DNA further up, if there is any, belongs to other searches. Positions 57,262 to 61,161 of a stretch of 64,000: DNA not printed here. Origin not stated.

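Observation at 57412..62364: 1650-aa protein whose only recognisable part is a C-terminal PP2C phosphatase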

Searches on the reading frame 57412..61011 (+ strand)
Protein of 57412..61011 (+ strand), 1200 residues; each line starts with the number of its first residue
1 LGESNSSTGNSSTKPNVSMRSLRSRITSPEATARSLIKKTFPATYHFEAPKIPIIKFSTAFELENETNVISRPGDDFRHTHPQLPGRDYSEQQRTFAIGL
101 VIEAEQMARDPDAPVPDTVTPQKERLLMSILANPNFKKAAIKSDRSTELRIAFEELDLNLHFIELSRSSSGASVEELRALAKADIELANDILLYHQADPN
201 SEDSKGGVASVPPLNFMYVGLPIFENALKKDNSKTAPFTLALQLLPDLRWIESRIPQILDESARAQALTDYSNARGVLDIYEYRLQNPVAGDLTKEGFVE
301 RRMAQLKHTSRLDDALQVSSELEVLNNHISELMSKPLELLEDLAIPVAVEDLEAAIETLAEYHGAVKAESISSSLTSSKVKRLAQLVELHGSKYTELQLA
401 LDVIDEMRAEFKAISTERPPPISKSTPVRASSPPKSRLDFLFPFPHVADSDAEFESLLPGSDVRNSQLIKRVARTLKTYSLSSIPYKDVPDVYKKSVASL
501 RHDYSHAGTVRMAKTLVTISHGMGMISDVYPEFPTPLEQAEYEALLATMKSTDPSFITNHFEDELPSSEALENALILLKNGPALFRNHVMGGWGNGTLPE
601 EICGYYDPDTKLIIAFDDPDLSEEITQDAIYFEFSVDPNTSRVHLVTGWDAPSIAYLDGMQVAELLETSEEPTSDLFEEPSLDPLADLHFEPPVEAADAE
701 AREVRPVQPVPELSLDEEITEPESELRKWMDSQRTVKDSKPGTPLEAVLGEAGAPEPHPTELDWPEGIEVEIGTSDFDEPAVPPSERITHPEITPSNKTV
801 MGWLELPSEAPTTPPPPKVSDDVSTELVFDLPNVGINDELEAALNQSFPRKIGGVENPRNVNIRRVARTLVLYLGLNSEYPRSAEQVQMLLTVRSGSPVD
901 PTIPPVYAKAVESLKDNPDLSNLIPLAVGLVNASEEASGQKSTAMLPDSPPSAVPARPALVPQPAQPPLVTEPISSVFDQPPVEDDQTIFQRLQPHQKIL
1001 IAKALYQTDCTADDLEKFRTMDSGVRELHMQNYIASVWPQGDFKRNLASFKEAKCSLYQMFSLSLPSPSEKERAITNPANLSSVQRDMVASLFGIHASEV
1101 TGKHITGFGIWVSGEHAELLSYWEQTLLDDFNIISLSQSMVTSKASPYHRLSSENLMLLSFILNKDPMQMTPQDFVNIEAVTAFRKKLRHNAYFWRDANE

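Call 38: search_protein_representatives(protein=window:57412-61011:+)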
Query: 1200 residues. Proteins with E-value up to 0.001 (for the whole library): 53; up to 1e-10: 39; up to 1e-30: 14. The best 53 are listed.
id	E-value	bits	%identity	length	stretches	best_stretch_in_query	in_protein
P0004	0.0e+00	1812.2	71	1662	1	1-1200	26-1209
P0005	5.2e-108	379.0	32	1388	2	50-664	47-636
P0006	1.5e-85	304.6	34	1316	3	20-664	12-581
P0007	1.5e-77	278.1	31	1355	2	825-1197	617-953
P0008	9.5e-60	219.1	34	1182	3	435-673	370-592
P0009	2.0e-59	218.0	35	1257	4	996-1198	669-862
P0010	1.0e-47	179.3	31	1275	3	823-1195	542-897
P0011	1.9e-43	165.2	33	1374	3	994-1195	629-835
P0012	4.0e-37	144.2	34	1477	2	824-1132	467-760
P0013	1.1e-35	139.4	30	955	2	335-664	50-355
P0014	3.5e-35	137.8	29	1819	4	985-1195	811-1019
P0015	4.4e-35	137.5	30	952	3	973-1167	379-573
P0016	5.0e-33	130.6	30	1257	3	962-1135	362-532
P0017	6.8e-31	123.6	36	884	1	821-1138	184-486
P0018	4.0e-30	121.0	31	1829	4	983-1193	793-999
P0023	2.2e-26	108.7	30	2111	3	826-1196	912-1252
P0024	2.6e-26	108.4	31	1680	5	983-1129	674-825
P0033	1.8e-18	82.4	32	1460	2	991-1126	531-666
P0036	5.3e-17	77.6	30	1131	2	986-1126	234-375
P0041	1.3e-13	66.4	26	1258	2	987-1191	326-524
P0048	1.4e-08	49.7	29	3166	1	347-667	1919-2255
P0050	4.5e-07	44.7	24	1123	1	993-1124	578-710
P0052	1.8e-06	42.7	31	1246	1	993-1132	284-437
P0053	4.1e-06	41.5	31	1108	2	989-1174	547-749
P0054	2.4e-05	39.0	38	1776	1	541-667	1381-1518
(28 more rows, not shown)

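Call 52: list_cluster_members(proteins=[P0005, P0006, P0007, P0008, P0009, P0011, P0012, P0013, P0014, P0018])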
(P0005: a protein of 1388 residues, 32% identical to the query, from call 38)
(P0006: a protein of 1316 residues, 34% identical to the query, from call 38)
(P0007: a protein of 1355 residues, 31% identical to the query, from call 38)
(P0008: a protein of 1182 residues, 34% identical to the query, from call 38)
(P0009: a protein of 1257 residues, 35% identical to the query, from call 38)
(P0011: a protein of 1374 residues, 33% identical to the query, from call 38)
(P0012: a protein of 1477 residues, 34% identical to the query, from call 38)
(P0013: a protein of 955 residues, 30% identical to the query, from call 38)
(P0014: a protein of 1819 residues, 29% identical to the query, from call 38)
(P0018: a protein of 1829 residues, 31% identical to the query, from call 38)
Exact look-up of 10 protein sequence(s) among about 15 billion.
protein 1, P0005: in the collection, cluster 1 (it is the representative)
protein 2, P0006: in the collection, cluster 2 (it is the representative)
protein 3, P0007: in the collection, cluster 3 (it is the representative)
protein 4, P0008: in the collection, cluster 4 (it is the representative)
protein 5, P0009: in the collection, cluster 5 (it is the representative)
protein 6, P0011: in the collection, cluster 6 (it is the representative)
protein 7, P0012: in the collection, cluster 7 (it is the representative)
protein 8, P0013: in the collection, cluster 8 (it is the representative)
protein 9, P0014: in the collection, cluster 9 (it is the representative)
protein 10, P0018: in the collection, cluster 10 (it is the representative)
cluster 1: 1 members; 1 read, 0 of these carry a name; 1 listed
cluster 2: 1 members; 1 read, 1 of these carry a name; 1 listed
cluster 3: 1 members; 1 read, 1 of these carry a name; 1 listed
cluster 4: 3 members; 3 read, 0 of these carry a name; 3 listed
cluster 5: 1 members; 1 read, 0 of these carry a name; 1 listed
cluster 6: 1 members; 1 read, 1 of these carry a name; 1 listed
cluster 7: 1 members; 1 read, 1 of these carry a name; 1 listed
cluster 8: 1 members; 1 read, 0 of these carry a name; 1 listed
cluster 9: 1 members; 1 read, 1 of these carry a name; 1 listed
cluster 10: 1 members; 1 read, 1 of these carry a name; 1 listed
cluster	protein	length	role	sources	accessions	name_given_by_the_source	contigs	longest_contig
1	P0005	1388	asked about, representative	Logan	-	-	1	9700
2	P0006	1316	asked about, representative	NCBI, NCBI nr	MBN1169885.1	protein phosphatase 2C domain-containing protein [Candidatus Micrarchaeota archaeon]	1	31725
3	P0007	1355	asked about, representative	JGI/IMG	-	protein phosphatase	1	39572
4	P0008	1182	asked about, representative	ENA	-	-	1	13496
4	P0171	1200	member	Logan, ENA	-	-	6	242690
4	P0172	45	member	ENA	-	-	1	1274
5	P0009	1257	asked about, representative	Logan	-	-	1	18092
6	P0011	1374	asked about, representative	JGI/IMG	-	serine/threonine protein phosphatase PrpC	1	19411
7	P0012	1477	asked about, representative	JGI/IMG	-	serine/threonine protein phosphatase PrpC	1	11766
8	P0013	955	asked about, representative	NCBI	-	-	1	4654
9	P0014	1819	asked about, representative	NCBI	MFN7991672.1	MAG: hypothetical protein U0R44_05950 [Candidatus Micrarchaeia archaeon]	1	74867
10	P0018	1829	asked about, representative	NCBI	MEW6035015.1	MAG: protein phosphatase 2C domain-containing protein [Candidatus Micrarchaeota archaeon]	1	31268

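Call 54: list_cluster_members(proteins=[P0023, P0024, P0033, P0036, P0041, P0050, P0052, P0053, P0048, P0054])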
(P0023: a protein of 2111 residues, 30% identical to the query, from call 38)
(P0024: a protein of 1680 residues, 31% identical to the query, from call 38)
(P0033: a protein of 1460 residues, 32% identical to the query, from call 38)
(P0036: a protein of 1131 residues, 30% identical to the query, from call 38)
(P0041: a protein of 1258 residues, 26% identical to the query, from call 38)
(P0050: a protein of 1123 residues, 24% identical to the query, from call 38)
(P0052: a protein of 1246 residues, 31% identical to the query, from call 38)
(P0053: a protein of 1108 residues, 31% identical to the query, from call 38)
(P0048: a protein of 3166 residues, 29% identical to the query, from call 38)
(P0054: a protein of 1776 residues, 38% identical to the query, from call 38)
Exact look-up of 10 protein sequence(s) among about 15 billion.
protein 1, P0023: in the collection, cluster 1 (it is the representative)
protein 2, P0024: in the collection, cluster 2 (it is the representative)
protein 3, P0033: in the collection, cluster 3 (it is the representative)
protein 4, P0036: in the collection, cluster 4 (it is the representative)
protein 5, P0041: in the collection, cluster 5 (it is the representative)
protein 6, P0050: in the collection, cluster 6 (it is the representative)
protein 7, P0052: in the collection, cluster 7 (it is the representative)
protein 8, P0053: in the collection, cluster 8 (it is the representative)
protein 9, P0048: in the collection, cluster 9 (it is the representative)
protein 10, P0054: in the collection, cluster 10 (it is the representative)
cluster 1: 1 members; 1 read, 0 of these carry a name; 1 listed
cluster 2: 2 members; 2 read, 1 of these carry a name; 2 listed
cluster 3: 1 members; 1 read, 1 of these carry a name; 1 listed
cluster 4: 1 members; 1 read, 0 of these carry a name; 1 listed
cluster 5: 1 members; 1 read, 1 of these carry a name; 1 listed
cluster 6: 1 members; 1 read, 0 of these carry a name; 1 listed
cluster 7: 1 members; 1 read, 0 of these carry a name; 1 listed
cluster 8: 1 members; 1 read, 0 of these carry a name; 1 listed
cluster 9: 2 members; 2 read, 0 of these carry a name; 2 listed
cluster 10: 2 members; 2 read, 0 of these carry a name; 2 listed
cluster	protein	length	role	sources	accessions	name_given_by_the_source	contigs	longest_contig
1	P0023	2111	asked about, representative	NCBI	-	-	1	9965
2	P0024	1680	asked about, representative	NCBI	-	-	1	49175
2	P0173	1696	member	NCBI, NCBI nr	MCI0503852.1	protein phosphatase 2C domain-containing protein [Candidatus Micrarchaeota archaeon]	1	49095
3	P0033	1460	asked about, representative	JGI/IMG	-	serine/threonine protein phosphatase PrpC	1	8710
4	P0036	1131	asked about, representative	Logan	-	-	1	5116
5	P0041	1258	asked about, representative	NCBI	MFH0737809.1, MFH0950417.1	MAG: hypothetical protein V1827_04475 [Candidatus Micrarchaeota archaeon]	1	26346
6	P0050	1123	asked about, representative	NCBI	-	-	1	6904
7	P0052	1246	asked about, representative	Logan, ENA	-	-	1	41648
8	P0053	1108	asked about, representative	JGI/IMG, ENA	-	-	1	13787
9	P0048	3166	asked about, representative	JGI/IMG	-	-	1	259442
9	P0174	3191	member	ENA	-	-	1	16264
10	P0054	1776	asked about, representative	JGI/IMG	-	-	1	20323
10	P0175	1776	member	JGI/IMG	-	-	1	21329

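Call 56: find_encoding_contigs(protein=P0006, flank=10000, max_places=2)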
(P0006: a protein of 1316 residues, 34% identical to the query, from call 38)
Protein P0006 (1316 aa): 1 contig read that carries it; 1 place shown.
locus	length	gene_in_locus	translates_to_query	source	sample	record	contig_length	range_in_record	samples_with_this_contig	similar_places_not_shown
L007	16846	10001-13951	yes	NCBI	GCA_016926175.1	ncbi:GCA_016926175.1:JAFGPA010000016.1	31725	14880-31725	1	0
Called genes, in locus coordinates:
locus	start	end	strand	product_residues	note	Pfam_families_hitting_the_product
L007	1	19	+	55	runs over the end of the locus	-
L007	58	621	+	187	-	-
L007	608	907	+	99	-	-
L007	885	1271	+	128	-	-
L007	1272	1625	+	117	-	-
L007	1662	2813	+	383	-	PF00155:Aminotran_1_2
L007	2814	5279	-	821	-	-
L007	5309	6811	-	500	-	PF03109:ABC1 (faint), PF00069:Pkinase, PF01636:APH (faint), PF07714:PK_Tyr_Ser-Thr, PF17667:Pkinase_fungal (weak)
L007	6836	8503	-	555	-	PF02355:SecD_SecF_C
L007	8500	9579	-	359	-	PF02355:SecD_SecF_C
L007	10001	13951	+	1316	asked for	PF00481:PP2C (faint), PF13672:PP2C_2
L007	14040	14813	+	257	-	PF11839:Alanine_zipper (weak)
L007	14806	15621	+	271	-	-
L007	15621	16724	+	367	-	-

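Call 57: find_encoding_contigs(protein=P0014, flank=10000, max_places=2)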
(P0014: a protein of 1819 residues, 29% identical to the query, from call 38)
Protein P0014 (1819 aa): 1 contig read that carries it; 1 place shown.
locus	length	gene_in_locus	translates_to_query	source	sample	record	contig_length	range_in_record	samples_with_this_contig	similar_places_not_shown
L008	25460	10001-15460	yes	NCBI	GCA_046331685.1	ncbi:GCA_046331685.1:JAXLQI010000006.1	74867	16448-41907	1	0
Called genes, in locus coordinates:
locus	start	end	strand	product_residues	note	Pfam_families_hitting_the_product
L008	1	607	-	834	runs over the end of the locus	-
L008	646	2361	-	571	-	PF00069:Pkinase, PF07714:PK_Tyr_Ser-Thr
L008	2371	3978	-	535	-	PF00069:Pkinase, PF07714:PK_Tyr_Ser-Thr, PF03109:ABC1 (weak)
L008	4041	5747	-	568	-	PF07549:Sec_GG (weak), PF02355:SecD_SecF_C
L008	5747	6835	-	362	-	PF07549:Sec_GG (weak), PF02355:SecD_SecF_C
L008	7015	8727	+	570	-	-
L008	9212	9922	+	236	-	PF01988:VIT1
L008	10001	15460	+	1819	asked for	-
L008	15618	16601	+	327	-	-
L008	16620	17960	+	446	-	-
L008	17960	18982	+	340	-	-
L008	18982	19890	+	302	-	-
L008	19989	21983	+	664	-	-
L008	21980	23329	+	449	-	-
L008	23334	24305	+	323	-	-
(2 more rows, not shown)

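Call 70: search_protein_families(library=pfam, proteins=[P0014, P0018, P0023, P0012, P0016, P0033], max_evalue=0.01)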
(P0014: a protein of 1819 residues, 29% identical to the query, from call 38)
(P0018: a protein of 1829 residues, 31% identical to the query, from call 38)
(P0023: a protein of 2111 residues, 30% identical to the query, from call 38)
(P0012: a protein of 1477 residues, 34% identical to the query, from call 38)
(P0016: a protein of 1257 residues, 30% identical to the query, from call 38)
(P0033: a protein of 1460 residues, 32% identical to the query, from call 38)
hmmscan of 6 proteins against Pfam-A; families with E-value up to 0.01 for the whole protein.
P0014 (1819 aa): 1 family
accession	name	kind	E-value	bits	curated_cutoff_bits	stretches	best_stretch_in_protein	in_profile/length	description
PF13672.11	PP2C_2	-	0.00055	20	24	1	1191-1329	13-138/209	Protein phosphatase 2C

P0018 (1829 aa): 1 family
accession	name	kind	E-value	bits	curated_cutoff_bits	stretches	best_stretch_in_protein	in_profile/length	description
PF13672.11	PP2C_2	-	9.3e-08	32.3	24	1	1143-1385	8-174/209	Protein phosphatase 2C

P0023 (2111 aa): 0 families

P0012 (1477 aa): 1 family
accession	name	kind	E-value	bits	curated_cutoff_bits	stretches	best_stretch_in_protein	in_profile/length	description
PF13672.11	PP2C_2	-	3.8e-08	33.6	24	1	883-1092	9-183/209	Protein phosphatase 2C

P0016 (1257 aa): 2 families
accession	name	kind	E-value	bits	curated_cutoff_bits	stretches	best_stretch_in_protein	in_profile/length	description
PF13672.11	PP2C_2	-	4.3e-08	33.4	24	1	651-853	10-178/209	Protein phosphatase 2C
PF00481.26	PP2C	-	0.00046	20.4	20.3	1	669-781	33-140/255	Protein phosphatase 2C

P0033 (1460 aa): 1 family
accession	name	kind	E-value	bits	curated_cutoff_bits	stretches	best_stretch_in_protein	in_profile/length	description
PF13672.11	PP2C_2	-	7.4e-05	22.8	24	1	866-1114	2-174/209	Protein phosphatase 2C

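Call 72: search_solved_structures(query=A5, max_evalue=10)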
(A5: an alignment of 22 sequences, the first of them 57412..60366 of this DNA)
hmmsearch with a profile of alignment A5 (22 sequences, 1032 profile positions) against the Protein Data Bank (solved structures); distinct sequences matched with E-value up to 10: 72 (the best 60 are shown).
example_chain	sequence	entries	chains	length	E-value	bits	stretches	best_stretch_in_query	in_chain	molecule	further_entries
2j82_A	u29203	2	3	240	1.3e-18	70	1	793-996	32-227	PROTEIN SERINE-THREONINE PHOSPHATASE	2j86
5iti_A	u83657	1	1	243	1.4e-18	69.9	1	793-996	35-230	Protein serin-threonin phosphatase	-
2pk0_A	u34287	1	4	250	4.3e-18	68.3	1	793-1000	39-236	Serine/threonine protein phosphatase Stp1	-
2xzv_A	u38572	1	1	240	8.1e-17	64.1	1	793-996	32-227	PROTEIN SERIN-THREONIN PHOSPHATASE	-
2y09_A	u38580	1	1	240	9e-17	64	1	793-996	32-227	PROTEIN SERIN-THREONIN PHOSPHATASE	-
5d2u_A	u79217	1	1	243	1.2e-16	63.6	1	793-996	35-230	Protein serin-threonin phosphatase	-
6ihl_A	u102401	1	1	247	9.4e-14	54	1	788-1001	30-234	Phosphorylated protein phosphatase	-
5f1m_A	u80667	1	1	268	1.2e-13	53.7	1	787-1001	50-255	Phosphorylated protein phosphatase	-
6ihs_A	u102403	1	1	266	1.2e-13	53.6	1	788-1001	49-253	Phosphorylated protein phosphatase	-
6ihr_A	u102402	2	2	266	1.2e-13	53.6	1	787-1001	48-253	Phosphorylated protein phosphatase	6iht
6ihv_A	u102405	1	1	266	2.1e-13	52.8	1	787-1001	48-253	Phosphorylated protein phosphatase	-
6ihw_A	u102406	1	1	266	2.5e-13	52.6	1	787-1001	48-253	Phosphorylated protein phosphatase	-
1txo_A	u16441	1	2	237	3.2e-13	52.2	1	788-994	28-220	Putative Bacterial Enzyme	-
6ihu_A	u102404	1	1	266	3.4e-13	52.1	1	787-1001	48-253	Phosphorylated protein phosphatase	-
2cm1_A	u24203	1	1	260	4.3e-13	51.8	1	788-994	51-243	SERINE THREONINE PROTEIN PHOSPHATASE PSTP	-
6jkv_A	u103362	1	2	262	1.9e-12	49.6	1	784-978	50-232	PppA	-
3rnr_A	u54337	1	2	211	0.0012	20.6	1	793-976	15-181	Stage II sporulation E family protein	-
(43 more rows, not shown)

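Call 77: find_encoding_contigs(protein=P0018, flank=10000, max_places=1)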
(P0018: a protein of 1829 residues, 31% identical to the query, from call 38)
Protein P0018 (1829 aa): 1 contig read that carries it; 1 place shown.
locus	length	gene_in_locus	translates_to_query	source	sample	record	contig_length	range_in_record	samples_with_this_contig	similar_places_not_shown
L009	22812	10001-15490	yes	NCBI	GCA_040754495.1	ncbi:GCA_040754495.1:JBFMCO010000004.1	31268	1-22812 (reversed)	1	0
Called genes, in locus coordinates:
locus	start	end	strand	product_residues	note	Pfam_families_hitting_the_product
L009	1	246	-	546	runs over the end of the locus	PF00069:Pkinase, PF03109:ABC1 (faint), PF07714:PK_Tyr_Ser-Thr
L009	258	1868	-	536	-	PF00069:Pkinase, PF01636:APH (faint), PF03109:ABC1 (faint), PF07714:PK_Tyr_Ser-Thr, PF08308:PEGA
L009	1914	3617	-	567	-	PF07549:Sec_GG (weak), PF02355:SecD_SecF_C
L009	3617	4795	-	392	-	PF02355:SecD_SecF_C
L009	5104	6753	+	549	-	-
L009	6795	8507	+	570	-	PF00481:PP2C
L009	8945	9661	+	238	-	PF01988:VIT1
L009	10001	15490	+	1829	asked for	PF13672:PP2C_2 (faint)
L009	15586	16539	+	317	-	-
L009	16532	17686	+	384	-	-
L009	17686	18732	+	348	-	-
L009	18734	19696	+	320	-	-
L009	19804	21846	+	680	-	-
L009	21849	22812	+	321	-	?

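Call 78: find_encoding_contigs(protein=P0024, flank=10000, max_places=1)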
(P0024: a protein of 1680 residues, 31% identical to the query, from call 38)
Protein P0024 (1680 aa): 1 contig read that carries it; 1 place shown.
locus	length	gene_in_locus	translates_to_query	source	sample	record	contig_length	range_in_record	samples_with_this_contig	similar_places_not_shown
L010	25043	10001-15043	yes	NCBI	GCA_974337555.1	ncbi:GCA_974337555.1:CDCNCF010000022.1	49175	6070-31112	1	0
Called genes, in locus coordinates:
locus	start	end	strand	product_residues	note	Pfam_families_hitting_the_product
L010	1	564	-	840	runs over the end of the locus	-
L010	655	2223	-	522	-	PF03109:ABC1 (faint), PF00069:Pkinase, PF07714:PK_Tyr_Ser-Thr, PF06293:Kdo (faint)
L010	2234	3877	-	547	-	PF00069:Pkinase, PF01636:APH (faint), PF03109:ABC1 (faint), PF07714:PK_Tyr_Ser-Thr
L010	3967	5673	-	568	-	PF02355:SecD_SecF_C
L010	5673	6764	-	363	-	PF02355:SecD_SecF_C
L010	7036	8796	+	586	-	PF13672:PP2C_2 (weak)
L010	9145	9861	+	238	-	PF01988:VIT1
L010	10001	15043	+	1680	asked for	PF13672:PP2C_2 (weak)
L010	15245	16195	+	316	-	-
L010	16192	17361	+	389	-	-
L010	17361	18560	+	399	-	-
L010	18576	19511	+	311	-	-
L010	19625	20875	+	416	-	-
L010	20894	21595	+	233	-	-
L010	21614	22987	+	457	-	-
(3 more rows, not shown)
